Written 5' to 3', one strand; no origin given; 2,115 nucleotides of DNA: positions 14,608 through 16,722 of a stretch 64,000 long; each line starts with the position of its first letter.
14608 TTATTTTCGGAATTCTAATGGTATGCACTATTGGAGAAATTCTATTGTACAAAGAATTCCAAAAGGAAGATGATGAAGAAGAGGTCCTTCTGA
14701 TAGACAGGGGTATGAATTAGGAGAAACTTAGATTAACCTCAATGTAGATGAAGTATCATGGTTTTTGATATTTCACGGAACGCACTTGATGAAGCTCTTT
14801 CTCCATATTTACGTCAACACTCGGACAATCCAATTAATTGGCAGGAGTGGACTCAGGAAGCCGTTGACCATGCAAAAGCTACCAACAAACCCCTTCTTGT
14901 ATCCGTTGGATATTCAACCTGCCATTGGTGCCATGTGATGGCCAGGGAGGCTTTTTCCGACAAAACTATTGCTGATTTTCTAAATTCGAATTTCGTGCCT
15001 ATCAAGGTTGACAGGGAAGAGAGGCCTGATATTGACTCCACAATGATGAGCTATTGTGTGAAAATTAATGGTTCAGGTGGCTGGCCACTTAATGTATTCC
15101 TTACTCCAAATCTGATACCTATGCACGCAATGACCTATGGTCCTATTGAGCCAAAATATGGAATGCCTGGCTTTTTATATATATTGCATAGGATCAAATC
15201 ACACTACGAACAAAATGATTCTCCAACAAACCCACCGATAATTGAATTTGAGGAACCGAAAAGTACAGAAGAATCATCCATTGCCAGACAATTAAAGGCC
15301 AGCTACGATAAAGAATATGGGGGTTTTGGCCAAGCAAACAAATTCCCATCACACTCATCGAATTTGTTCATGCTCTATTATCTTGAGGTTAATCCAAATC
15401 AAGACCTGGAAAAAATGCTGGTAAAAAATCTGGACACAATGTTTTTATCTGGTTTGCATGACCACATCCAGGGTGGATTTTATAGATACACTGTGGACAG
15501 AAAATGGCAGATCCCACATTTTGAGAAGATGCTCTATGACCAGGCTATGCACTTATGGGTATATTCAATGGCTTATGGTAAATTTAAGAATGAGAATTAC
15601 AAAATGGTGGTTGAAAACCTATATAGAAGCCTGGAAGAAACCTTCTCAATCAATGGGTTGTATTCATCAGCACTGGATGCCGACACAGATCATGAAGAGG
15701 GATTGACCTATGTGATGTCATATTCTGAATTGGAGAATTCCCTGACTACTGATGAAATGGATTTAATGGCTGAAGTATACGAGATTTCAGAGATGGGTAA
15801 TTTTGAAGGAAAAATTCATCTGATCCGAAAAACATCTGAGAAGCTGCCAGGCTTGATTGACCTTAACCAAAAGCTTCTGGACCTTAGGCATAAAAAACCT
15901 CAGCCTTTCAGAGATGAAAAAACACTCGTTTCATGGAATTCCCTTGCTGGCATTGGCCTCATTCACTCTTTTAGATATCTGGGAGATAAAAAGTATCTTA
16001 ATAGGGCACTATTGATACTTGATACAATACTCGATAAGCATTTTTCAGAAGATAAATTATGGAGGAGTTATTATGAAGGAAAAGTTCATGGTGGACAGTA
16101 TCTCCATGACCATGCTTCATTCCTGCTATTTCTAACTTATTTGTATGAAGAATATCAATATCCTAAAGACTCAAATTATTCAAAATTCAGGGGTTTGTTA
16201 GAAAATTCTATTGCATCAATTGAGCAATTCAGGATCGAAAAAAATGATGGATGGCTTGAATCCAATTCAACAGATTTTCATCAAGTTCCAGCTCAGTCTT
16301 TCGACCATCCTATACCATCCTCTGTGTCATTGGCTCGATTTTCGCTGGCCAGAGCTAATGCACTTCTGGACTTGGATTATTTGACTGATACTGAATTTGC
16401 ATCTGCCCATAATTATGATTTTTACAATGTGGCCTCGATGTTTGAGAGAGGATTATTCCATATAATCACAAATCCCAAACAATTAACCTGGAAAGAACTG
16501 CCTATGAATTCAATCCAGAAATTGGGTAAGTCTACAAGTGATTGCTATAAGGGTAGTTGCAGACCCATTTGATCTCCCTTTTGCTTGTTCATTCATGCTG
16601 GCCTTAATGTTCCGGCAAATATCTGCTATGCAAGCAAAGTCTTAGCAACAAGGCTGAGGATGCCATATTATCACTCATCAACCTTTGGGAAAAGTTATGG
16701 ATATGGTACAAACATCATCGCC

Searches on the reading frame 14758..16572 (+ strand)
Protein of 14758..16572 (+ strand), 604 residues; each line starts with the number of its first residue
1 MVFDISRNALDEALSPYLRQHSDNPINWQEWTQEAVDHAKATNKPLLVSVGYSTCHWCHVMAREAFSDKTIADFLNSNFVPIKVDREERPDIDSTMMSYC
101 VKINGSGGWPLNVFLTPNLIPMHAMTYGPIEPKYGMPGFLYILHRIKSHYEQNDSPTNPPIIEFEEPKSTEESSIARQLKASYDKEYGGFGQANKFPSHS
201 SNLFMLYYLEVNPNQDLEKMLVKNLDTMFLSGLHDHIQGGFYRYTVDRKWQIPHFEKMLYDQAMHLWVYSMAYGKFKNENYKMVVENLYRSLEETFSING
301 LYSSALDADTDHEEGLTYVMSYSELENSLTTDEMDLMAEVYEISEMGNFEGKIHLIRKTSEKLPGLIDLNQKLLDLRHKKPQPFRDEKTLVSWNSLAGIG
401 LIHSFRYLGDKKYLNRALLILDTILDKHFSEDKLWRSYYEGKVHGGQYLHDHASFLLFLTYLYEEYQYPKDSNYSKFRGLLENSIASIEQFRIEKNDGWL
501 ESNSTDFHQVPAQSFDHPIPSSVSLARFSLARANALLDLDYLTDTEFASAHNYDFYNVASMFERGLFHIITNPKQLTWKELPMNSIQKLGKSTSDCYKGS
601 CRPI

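Call 115: search_protein_families(library=pfam, proteins=[window:14758-16572:+], max_evalue=0.001)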
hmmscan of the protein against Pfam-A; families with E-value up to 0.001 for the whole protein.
window:14758-16572:+ (604 aa): 3 families
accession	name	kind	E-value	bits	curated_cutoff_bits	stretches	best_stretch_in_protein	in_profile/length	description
PF03190.21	Thioredox_DsbH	-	9.8e-64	214.6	27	1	8-154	2-148/163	Protein of unknown function, DUF255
PF13899.12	Thioredoxin_7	-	2.5e-11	44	27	1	27-92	1-67/83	Thioredoxin-like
PF13098.12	Thioredoxin_2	-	0.00011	23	27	1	39-91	1-53/104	Thioredoxin-like domain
